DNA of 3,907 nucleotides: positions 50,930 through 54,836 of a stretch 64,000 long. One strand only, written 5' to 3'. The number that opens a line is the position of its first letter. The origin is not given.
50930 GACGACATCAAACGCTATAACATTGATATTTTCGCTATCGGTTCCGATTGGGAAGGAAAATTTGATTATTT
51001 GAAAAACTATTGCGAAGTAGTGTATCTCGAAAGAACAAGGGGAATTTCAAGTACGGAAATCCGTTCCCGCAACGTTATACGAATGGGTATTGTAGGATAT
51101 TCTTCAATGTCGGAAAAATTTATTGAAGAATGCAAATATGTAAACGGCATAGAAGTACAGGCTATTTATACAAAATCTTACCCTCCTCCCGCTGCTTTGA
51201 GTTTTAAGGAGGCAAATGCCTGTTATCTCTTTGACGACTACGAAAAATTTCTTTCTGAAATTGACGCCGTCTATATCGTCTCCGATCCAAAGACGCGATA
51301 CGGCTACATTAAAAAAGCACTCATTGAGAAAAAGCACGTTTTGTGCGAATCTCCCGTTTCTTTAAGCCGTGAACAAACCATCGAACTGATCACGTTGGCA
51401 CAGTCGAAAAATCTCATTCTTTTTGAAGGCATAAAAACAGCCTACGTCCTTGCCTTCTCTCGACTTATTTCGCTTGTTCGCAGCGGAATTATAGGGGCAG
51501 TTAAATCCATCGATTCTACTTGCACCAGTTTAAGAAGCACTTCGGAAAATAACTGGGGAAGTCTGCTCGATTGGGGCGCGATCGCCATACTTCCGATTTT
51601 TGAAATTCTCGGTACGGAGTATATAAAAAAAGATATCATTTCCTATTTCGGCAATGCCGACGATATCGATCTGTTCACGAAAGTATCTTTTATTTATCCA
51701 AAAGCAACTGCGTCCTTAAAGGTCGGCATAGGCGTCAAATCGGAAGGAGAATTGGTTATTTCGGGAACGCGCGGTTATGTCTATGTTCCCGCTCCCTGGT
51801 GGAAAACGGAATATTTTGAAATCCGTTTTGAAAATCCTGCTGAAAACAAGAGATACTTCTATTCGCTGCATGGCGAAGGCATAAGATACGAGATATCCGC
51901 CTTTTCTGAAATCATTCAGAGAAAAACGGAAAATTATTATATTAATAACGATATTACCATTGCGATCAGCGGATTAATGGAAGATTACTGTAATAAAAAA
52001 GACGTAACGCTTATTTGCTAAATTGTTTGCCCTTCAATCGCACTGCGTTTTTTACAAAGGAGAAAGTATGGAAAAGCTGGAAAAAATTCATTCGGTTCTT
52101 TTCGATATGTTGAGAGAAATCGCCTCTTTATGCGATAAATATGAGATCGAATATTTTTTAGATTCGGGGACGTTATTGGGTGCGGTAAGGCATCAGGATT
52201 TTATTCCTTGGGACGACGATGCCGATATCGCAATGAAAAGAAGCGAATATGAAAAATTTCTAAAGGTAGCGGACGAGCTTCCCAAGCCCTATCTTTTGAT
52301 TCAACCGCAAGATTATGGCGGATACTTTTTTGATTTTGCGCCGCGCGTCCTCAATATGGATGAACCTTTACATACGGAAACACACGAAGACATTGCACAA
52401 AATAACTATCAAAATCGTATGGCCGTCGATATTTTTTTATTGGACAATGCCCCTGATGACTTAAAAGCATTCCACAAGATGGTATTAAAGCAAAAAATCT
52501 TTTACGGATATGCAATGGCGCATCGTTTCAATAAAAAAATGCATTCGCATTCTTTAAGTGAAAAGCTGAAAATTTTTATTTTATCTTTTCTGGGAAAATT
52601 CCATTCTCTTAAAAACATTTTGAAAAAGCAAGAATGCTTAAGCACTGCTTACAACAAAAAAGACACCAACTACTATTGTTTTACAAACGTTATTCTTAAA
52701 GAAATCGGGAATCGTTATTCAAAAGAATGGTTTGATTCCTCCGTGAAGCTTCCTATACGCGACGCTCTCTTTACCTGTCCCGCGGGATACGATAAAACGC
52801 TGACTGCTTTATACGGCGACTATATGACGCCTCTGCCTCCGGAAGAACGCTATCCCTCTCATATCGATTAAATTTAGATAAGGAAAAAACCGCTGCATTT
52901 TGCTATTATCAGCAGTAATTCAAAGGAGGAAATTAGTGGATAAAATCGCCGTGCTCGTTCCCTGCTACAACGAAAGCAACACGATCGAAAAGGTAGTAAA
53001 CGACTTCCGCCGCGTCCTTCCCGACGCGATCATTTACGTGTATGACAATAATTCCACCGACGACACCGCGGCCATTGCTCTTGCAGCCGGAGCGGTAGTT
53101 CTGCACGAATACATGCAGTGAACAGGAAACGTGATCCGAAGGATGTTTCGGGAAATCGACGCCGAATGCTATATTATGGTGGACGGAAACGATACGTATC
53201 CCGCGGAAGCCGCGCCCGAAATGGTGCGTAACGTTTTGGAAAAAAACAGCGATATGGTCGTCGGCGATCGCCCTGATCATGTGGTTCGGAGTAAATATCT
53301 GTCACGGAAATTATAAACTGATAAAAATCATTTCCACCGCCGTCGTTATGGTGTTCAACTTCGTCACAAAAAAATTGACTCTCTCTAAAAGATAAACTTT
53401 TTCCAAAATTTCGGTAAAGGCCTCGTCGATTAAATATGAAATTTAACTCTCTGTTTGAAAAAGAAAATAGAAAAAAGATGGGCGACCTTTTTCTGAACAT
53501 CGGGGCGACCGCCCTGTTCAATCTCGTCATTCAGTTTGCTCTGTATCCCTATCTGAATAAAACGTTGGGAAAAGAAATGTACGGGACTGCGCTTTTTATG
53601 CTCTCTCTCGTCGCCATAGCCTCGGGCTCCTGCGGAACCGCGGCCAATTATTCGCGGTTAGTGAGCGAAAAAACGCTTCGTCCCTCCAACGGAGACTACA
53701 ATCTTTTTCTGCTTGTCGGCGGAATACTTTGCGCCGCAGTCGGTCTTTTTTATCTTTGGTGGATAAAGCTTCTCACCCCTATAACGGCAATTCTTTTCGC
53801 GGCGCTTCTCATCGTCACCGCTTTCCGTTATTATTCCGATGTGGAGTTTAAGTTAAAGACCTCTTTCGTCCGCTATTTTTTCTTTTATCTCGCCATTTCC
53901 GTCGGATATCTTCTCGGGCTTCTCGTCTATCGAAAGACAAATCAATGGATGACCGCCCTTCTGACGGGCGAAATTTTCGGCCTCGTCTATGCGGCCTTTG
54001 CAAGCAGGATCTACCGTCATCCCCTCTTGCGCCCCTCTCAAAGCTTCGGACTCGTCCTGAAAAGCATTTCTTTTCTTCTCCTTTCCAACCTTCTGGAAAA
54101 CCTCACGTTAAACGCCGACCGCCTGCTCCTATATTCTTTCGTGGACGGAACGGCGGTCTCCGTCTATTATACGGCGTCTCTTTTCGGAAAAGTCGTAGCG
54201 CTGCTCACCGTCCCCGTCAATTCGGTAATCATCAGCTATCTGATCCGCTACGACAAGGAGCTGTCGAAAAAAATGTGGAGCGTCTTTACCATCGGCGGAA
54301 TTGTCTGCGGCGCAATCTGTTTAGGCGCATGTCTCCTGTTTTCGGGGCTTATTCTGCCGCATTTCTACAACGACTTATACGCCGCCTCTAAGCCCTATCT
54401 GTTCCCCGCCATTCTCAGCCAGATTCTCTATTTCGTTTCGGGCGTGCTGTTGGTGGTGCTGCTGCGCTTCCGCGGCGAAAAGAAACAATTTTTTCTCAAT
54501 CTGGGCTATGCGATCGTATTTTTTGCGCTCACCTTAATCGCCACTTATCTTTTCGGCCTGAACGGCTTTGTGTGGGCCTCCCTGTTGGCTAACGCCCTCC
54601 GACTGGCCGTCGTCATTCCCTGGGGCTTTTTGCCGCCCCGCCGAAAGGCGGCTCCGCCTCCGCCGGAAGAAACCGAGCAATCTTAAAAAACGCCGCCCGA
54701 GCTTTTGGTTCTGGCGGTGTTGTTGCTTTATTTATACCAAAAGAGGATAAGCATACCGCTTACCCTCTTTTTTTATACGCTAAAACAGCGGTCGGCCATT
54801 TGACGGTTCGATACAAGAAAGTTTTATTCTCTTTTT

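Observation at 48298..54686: Low-GC glycan-decoration island predicted to make and transfer a CDP-activated amino-alcohol phosphate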

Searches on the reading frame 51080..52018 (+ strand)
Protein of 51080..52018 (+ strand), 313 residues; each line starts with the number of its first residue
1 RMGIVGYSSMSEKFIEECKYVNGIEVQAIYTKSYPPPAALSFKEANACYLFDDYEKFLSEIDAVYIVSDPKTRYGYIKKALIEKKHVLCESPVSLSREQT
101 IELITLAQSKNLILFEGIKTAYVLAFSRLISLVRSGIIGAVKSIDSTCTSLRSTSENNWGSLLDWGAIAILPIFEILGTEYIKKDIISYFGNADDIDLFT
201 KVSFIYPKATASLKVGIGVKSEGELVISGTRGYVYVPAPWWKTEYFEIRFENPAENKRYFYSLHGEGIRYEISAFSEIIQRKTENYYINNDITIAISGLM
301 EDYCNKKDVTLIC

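Call 60: search_solved_structures(query=window:51080-52018:+, max_evalue=0.001, show_alignments=4)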
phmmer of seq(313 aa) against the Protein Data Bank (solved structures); distinct sequences matched with E-value up to 0.001: 29.
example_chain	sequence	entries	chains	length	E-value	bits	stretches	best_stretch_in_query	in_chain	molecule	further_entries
3evn_A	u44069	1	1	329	1.6e-16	63.7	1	1-251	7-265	Oxidoreductase, Gfo/Idh/MocA family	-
3e9m_A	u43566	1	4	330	1.6e-12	50.6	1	3-303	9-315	Oxidoreductase, Gfo/Idh/MocA family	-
4had_A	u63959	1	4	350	2.7e-12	49.9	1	48-285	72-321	Probable oxidoreductase protein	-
2ho5_A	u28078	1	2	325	4.4e-12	49.2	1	1-221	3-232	Oxidoreductase, Gfo/Idh/MocA family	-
4iq0_A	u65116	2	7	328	4.5e-12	49.1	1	1-221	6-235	Oxidoreductase, Gfo/Idh/MocA family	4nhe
2o48_X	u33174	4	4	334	2.3e-08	37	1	50-250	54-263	Dimeric dihydrodiol dehydrogenase | Trans-1,2-dihydrobenzene-1,2-diol dehydrogenase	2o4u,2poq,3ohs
1zh8_A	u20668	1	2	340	2.6e-07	33.5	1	14-142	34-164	oxidoreductase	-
3rc9_A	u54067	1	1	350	1.2e-06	31.3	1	59-167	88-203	Sugar 3-ketoreductase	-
3rc7_A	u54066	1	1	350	1.3e-06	31.3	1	59-169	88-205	Sugar 3-ketoreductase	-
3rcb_A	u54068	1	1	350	1.7e-06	30.8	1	59-167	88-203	Sugar 3-ketoreductase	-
3rbv_A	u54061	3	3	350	1.7e-06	30.8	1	59-167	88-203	Sugar 3-ketoreductase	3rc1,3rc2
3hnp_A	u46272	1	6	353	2e-06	30.6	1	2-152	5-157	Oxidoreductase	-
3i23_A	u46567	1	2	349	6.4e-06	28.9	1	1-152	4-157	Oxidoreductase, Gfo/Idh/MocA family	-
3fd8_A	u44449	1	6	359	6.8e-06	28.8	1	1-152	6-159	Oxidoreductase, Gfo/Idh/MocA family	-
7bvj_A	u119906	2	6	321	1.5e-05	27.7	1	45-117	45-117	Oxidoreductase, NAD-binding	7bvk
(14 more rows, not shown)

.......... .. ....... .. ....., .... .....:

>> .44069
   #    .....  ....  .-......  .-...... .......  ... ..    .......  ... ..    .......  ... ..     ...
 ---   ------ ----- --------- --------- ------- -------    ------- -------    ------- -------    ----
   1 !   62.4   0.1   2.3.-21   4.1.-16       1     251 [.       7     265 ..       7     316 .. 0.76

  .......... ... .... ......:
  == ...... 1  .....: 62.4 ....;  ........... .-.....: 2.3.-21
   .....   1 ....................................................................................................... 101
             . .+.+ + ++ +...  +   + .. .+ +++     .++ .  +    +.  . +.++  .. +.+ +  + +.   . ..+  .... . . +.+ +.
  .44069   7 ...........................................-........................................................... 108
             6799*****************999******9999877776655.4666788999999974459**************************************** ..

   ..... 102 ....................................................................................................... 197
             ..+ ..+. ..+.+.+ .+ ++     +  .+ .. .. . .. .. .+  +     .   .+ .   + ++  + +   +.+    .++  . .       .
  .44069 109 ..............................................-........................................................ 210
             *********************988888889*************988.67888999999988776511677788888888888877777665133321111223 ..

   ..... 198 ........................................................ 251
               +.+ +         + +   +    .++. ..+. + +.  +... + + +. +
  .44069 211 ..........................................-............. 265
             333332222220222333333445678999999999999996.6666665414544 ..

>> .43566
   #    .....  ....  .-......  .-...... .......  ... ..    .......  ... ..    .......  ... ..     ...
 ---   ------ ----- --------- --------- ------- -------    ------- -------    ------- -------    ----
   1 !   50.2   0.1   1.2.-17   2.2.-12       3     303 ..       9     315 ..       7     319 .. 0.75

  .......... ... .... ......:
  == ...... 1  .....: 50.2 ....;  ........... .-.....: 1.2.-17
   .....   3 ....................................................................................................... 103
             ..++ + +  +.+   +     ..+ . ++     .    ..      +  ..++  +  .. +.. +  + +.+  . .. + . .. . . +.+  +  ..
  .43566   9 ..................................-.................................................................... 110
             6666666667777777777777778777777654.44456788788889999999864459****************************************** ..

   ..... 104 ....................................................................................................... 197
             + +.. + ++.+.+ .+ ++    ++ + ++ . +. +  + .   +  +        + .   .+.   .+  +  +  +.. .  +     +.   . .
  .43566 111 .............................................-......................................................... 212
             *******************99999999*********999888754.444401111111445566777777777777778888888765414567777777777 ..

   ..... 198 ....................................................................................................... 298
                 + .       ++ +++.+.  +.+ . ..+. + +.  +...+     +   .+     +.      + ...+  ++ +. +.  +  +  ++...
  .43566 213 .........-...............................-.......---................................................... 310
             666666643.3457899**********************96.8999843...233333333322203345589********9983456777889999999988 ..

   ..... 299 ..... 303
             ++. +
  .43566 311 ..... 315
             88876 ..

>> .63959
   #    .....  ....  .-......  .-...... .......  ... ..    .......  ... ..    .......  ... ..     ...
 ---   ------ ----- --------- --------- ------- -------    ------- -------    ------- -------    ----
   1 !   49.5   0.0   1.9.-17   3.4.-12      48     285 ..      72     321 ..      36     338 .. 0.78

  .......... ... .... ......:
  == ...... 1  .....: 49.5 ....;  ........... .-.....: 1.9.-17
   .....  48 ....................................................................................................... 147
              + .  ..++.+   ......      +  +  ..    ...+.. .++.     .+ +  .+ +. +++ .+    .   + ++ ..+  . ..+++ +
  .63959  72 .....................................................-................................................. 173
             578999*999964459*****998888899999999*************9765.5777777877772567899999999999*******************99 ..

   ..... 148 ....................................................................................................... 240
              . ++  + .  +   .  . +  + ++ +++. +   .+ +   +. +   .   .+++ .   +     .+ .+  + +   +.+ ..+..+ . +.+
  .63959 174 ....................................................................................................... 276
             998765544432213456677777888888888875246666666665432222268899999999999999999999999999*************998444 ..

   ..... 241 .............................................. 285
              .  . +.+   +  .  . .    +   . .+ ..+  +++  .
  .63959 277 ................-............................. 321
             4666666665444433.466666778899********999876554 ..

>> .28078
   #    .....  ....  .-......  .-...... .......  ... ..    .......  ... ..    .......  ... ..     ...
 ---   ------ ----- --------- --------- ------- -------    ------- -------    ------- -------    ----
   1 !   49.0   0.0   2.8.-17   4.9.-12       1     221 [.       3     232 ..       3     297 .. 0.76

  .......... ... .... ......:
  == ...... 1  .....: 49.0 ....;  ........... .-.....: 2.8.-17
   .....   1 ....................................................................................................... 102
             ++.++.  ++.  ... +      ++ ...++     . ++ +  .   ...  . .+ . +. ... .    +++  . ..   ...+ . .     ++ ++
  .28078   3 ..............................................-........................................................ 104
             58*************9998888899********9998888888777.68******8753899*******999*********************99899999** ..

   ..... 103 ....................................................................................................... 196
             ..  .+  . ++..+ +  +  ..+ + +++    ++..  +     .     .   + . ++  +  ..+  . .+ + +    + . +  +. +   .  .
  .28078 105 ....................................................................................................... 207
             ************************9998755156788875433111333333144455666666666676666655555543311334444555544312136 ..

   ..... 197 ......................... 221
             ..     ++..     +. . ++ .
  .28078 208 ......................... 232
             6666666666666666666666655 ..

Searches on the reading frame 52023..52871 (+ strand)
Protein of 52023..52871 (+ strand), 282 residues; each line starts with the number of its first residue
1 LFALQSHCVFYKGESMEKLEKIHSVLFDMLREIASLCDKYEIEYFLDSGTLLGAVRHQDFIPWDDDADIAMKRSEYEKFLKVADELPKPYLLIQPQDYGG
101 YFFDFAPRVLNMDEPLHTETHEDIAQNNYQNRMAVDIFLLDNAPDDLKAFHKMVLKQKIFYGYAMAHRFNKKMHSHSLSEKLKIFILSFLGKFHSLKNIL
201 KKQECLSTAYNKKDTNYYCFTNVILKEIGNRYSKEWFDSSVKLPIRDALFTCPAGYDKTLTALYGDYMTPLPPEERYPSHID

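Call 5: search_protein_families(library=pfam, proteins=[window:52023-52871:+], max_evalue=0.01)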
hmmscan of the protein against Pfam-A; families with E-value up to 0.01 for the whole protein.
window:52023-52871:+ (282 aa): 1 family
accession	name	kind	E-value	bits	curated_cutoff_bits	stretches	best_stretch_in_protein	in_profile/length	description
PF04991.19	LicD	-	5.4e-38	131.8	22.6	1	37-265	1-227/227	LicD family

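Call 6: search_protein_families(library=ncbifam, proteins=[window:52023-52871:+], max_evalue=0.01)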
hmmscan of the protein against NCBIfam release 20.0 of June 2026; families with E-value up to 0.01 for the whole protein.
window:52023-52871:+ (282 aa): 1 family
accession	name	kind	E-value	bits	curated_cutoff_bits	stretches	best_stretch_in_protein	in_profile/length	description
NF045866.1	GGPL_Ptran_Mf1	equivalog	1.1e-21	78.1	225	2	26-81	5-60/240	diacylglycerol cholinephosphotransferase Mf1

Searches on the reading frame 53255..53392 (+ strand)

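Call 109: search_protein_families(library=pfam, proteins=[window:53255-53392:+], max_evalue=0.1)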
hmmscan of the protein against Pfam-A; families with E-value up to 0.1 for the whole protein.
seq(46 aa): 1 family
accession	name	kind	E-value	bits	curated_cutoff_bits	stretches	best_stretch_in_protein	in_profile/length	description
PF04138.20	GtrA_DPMS_TM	-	0.0016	19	26.1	1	7-41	80-114/117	GtrA/DPMS, transmembrane domain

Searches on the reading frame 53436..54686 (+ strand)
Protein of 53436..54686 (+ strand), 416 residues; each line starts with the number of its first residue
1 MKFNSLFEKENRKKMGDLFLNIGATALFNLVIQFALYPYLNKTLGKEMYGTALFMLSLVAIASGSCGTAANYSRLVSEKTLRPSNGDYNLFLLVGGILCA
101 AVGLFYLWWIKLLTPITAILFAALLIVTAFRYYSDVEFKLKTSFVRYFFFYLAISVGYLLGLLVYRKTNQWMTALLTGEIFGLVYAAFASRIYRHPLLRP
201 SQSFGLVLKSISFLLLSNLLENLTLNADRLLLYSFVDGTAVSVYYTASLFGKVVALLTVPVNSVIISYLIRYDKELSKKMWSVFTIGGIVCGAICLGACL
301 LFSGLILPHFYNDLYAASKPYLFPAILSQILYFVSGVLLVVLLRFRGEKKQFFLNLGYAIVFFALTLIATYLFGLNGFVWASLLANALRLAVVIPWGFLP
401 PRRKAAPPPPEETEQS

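Call 5: search_protein_families(library=pfam, proteins=[window:53436-54686:+], max_evalue=0.01)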
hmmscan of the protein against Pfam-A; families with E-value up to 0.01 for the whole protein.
window:53436-54686:+ (416 aa): 0 families

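Call 6: search_protein_families(library=ncbifam, proteins=[window:53436-54686:+], max_evalue=0.01)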
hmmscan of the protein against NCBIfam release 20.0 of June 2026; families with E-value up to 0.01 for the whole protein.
window:53436-54686:+ (416 aa): 0 families

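Call 88: search_protein_families(library=pfam, proteins=[window:53436-54686:+], max_evalue=1)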
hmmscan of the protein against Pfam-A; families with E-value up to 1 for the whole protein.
window:53436-54686:+ (416 aa): 1 family
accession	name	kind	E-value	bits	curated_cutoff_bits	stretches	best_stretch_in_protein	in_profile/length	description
PF17431.7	YpmT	-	0.27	11.7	25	0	350-366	33-49/60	Uncharacterized YmpT-like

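Call 89: find_homologous_proteins(query=window:53436-54683:+)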
Query window:53436-54683:+ (416 aa): 108 proteins with E <= 0.001 among 8000 candidates.
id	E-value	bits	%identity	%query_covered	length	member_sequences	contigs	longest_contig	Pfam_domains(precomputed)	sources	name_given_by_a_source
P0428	3.5e-265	898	100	100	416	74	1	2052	-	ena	-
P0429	1.5e-218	744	82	100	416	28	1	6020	-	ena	-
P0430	1.5e-168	579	65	100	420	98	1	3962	-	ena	-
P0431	6.0e-166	571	65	100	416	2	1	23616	-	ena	-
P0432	6.2e-155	534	62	100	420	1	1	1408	-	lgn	-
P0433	7.4e-146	505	58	98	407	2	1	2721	-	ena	-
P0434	3.4e-144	499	58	98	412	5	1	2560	-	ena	-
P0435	9.1e-143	494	58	98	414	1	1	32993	-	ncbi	-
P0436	5.7e-141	488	58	96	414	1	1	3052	-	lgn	-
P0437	6.4e-141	488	56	99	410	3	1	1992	-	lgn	-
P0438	7.9e-141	488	59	97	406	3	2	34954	-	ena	-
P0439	3.0e-140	486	56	97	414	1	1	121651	-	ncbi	-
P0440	3.7e-140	486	57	100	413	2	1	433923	-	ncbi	-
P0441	1.6e-138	480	56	99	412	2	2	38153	-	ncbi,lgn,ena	-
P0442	1.9e-137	477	55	98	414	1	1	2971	-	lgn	-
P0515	5.7e-78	281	40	95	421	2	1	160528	PF01943.23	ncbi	-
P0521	2.2e-68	249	37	89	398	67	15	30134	PF01943.23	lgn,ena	-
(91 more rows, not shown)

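Call 99: predict_structure(alignment_id=A3)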
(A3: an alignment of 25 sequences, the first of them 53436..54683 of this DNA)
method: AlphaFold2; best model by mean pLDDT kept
length: 416 residues; sequences in the alignment: 25
mean_pLDDT: 88.3   pTM: 0.84
mean pLDDT of the five models: 88.3, 88.1, 87.6, 87.2, 86.6
residues with pLDDT >= 90: 258; 70-90: 134; 50-70: 9; < 50: 15
segments of 3 or more residues with pLDDT < 50: 404-416
pLDDT, mean of each block of 10 residues (from residue 1): 59 79 88 93 94 95 93 83 88 94 92 93 97 90 89 97 94 96 94 86 89 88 90 95 96 84 75 81 93 95 93 93 96 91 80 87 96 97 95 89 51 42
secondary structure, 60 per line:
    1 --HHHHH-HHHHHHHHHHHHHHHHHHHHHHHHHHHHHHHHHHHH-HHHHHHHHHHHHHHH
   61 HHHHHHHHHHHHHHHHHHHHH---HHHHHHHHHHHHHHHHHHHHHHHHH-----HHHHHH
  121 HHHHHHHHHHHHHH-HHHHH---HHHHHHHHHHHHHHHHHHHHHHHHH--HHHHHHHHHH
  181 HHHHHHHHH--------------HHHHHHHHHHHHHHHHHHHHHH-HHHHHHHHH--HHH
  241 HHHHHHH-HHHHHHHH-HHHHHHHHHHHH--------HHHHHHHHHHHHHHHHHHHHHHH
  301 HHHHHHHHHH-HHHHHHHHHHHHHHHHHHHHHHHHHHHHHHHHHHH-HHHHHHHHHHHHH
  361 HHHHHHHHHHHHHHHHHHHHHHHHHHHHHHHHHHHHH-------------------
elements in order: H3-7 H9-44 H46-81 H85-109 H115-134 H136-140 H144-168 H171-189 H204-225 H227-235 H238-247 H249-256 H258-269 H278-310 H312-346 H348-397

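Call 103: fold_search(model_id=the predicted structure, library=pdb)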
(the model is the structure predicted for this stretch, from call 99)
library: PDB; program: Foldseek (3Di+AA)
matches with E <= 10: 243; with E <= 0.001: 42
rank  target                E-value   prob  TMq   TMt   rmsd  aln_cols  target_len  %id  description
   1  9g9n_A                1.9e-06  1.00  0.66  0.67   5.4       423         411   13  Lipid III flippase WzxE with NB10 and NB7 nanobodies in inward-facing conformation - crystal 1 (released 2025-01-22)
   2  9g9p_A                2.1e-06  1.00  0.68  0.69   5.3       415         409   13  Lipid III flippase WzxE with NB10 and NB7 nanobodies in inward-facing conformation - crystal 2 (released 2025-01-22)
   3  3vvo                  1.5e-05  1.00  0.58  0.55   6.9       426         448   14  Crystal structure of MATE in the bent conformation (released 2013-04-03)
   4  9g9o_A                2.8e-05  1.00  0.58  0.58   7.1       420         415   14  Lipid III flippase WzxE with NB10 and NB7 nanobodies in outward-facing conformation - crystal 2 (released 2025-01-22)
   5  6nc8                  2.9e-05  1.00  0.58  0.53   7.2       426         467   16  Lipid II flippase MurJ, inward occluded conformation (released 2019-04-17)
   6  6fhz                  3.4e-05  1.00  0.67  0.64   5.4       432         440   12  Inward-facing conformation of a multidrug resistance MATE family transporter of the MOP superfamily. (released 2019-05-08)
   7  6nc6_A                3.7e-05  1.00  0.61  0.56   6.1       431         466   13  Lipid II flippase MurJ, inward closed conformation (released 2019-04-17)
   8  6nc9                  3.7e-05  1.00  0.61  0.54   6.6       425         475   15  Lipid II flippase MurJ, outward-facing conformation (released 2019-04-17)
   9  9g95_A                4.7e-05  1.00  0.53  0.53   7.7       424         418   16  Lipid III flippase WzxE with NB10 nanobody in outward-facing conformation at 2.7552 A (released 2025-01-22)
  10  5t77                  4.9e-05  1.00  0.59  0.54   6.1       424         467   14  Crystal structure of the MOP flippase MurJ (released 2016-12-28)
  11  7dqk_A                5.8e-05  1.00  0.56  0.51   7.7       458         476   15  A nicotine MATE transporter, Nicotiana tabacum MATE2 (NtMATE2) (released 2021-06-09)
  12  7dqk_B                6.3e-05  1.00  0.61  0.55   7.1       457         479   14  A nicotine MATE transporter, Nicotiana tabacum MATE2 (NtMATE2) (released 2021-06-09)
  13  3vvs_A                6.5e-05  1.00  0.64  0.61   5.8       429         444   14  Crystal structure of MATE in complex with MaD3S (released 2013-04-03)
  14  3wbn_A                8.3e-05  1.00  0.59  0.55   6.6       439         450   13  Crystal structure of MATE in complex with MaL6 (released 2013-06-12)
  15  6nc6_B                9.0e-05  1.00  0.62  0.57   6.0       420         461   14  Lipid II flippase MurJ, inward closed conformation (released 2019-04-17)
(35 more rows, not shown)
